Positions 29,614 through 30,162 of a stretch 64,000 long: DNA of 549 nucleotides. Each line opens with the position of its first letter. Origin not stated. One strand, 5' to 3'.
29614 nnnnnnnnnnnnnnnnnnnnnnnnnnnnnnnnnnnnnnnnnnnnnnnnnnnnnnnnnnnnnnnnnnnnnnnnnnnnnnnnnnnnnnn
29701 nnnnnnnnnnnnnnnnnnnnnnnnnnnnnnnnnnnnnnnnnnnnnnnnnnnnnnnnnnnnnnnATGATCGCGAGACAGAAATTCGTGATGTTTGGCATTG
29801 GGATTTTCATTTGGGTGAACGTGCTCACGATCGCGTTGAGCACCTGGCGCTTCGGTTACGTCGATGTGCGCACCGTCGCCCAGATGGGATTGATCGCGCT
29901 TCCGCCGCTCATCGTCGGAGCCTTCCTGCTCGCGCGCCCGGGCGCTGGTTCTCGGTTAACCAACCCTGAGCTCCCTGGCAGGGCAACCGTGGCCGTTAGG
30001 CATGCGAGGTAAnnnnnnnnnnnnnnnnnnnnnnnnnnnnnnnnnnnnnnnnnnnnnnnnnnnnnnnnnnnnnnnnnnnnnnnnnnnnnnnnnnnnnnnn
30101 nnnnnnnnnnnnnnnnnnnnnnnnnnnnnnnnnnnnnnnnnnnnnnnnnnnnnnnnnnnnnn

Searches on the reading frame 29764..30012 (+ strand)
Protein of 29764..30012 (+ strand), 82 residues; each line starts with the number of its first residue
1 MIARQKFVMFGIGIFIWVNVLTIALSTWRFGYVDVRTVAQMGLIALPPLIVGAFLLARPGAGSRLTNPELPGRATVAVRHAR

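Call 7: search_protein_families(library=pfam, proteins=[window:29764-30012:+], max_evalue=0.001)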
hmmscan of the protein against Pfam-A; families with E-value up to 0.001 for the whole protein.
window:29764-30012:+ (82 aa): 0 families

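Call 56: search_protein_families(library=ncbifam, proteins=[window:29764-30012:+], max_evalue=0.001)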
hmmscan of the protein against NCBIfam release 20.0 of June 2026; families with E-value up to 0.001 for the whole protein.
window:29764-30012:+ (82 aa): 0 families

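Call 83: search_protein_families(library=pfam, proteins=[window:29764-30012:+], max_evalue=1)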
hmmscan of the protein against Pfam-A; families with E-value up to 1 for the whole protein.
window:29764-30012:+ (82 aa): 0 families
